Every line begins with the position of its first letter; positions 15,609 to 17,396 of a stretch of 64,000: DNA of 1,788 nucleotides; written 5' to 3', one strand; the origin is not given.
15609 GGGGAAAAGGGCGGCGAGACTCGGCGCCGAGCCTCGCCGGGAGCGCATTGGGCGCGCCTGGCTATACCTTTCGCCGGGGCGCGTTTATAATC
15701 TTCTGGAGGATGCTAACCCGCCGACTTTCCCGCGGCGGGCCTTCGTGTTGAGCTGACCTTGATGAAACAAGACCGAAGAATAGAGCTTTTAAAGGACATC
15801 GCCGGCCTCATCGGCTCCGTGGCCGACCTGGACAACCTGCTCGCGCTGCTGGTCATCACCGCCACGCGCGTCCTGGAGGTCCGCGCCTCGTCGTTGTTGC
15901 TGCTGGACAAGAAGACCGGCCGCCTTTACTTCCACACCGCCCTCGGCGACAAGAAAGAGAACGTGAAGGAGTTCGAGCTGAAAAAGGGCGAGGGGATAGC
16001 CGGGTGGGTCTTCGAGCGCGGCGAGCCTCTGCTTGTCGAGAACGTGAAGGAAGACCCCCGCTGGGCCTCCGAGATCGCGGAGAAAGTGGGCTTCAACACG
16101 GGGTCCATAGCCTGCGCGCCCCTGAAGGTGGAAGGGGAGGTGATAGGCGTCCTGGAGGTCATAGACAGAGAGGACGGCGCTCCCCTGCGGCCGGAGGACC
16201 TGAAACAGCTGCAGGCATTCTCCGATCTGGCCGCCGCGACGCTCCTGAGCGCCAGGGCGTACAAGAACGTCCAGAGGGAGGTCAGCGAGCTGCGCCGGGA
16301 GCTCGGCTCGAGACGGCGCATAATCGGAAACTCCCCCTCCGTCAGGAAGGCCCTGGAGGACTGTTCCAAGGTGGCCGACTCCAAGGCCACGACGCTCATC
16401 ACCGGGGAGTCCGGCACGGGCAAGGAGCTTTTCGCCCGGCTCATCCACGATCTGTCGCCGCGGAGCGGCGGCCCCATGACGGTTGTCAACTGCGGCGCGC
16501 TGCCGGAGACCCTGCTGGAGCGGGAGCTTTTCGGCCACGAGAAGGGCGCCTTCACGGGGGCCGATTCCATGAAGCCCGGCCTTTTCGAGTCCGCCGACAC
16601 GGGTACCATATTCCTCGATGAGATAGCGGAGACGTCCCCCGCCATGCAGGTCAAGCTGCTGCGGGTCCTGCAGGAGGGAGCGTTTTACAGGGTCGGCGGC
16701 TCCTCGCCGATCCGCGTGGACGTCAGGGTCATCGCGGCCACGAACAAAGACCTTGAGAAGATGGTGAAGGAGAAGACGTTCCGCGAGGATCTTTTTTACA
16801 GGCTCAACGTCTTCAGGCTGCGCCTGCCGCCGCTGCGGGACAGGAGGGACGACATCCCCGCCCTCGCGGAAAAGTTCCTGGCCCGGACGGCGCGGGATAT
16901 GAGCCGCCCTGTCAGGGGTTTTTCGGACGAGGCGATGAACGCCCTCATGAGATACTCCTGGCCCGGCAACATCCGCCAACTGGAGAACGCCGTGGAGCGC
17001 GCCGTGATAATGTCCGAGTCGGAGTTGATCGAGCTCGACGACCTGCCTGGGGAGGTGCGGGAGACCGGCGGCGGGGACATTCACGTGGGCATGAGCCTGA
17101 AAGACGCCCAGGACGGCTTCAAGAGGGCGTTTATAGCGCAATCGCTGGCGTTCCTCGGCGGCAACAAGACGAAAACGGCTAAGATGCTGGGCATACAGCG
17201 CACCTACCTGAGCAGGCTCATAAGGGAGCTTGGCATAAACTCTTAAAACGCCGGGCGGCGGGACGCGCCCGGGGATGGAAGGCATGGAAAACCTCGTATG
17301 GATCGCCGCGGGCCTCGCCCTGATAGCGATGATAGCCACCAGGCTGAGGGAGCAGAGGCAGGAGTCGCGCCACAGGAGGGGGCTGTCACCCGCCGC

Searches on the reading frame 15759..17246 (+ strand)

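Call 52: search_protein_families(library=pfam, proteins=[window:15759-17246:+], max_evalue=0.0001)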
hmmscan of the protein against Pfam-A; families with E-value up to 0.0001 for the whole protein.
window:15759-17246:+ (495 aa): 7 families
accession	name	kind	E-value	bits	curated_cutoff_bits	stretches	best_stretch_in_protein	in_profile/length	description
PF00158.32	Sigma54_activat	-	8.4e-71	237.5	20.2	1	188-354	1-167/168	Sigma-54 interaction domain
PF25601.1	AAA_lid_14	-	2e-29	101.7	27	1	360-436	1-77/87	AAA+ ATPase lid domain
PF14532.12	Sigma54_activ_2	-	1e-20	74.8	25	1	189-359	1-138/138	Sigma-54 interaction domain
PF01590.32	GAF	-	5.1e-18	66.3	22.4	1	23-162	1-133/133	GAF domain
PF13185.12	GAF_2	-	1.5e-16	61.3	28.6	1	22-161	2-134/136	GAF domain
PF13492.12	GAF_3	-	1.2e-08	35.8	27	1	24-160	2-125/129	GAF domain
PF07728.20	AAA_5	-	7e-07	29.8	22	1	213-331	3-124/139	AAA domain (dynein-related subfamily)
